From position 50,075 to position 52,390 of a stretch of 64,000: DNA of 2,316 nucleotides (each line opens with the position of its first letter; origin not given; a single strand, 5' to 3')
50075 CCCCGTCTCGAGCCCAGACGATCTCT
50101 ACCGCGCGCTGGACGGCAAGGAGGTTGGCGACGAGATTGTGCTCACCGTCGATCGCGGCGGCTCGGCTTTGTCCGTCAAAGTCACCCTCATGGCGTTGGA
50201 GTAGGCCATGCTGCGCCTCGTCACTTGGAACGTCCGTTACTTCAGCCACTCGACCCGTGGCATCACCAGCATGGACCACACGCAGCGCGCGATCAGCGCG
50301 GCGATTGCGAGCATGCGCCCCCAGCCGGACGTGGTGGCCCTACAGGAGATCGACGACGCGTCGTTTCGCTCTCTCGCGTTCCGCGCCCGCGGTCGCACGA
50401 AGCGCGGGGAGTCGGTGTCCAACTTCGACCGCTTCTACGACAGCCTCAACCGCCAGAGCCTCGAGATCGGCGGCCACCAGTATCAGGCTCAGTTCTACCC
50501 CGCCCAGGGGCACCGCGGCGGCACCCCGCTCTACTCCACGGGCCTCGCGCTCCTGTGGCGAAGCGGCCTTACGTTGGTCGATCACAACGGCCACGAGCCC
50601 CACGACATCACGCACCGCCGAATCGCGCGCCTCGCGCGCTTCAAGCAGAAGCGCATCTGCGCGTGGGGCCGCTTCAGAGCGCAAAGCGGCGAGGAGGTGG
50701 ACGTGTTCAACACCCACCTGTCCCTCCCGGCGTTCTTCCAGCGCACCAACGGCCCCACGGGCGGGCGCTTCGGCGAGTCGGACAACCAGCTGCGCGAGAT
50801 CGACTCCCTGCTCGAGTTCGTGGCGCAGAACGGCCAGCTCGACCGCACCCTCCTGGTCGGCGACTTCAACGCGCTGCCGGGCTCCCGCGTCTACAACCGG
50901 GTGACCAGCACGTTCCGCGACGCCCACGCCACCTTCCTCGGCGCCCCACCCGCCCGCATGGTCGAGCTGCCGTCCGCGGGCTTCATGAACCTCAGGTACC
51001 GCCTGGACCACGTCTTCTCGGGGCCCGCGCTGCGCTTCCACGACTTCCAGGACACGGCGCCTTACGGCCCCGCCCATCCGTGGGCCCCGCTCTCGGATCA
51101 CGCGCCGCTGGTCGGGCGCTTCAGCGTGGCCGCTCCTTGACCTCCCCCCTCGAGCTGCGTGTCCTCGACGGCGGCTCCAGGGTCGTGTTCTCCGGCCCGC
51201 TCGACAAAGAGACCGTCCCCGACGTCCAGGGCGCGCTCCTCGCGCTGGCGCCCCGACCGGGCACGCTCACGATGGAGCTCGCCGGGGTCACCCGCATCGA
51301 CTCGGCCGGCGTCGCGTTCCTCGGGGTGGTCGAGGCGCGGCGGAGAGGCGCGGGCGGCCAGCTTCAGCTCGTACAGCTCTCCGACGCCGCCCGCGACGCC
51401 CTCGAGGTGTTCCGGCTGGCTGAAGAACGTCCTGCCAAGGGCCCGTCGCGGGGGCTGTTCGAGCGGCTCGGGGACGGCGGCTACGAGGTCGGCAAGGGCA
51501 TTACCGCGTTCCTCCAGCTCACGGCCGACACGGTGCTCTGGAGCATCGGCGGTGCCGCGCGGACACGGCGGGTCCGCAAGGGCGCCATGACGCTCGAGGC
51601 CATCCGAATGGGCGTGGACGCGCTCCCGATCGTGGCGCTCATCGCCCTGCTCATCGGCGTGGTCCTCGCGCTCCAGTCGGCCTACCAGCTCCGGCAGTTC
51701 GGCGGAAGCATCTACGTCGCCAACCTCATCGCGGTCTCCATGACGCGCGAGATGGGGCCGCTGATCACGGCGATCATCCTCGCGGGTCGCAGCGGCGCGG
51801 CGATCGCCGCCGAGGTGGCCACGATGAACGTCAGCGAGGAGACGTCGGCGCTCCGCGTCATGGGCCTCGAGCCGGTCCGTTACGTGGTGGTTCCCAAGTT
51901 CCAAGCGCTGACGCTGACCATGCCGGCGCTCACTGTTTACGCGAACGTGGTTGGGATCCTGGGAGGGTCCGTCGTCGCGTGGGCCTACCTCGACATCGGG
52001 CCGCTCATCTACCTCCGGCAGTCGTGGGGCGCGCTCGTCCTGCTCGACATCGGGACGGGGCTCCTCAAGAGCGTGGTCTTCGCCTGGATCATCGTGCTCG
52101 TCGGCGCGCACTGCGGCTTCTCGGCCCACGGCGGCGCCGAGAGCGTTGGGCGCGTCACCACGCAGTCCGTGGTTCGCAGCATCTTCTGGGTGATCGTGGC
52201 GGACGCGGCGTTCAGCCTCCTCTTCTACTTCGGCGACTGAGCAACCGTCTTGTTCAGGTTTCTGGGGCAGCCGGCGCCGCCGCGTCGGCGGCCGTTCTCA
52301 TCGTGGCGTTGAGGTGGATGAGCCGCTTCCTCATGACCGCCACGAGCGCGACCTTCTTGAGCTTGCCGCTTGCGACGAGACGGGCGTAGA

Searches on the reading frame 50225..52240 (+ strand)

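Call 80: search_protein_families(library=pfam, proteins=[window:50225-52240:+], max_evalue=0.001)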
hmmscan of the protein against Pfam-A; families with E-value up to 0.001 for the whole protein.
window:50225-52240:+ (671 aa): 3 families
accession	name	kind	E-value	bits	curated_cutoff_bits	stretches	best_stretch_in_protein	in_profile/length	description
PF02405.21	MlaE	-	1.7e-70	237.3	22.5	1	460-665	6-211/212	Permease MlaE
PF13466.11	STAS_2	-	1.2e-10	41.8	29.2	1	321-398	2-79/80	STAS domain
PF01740.26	STAS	-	2.9e-05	24.2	22.6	1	320-400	13-95/106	STAS domain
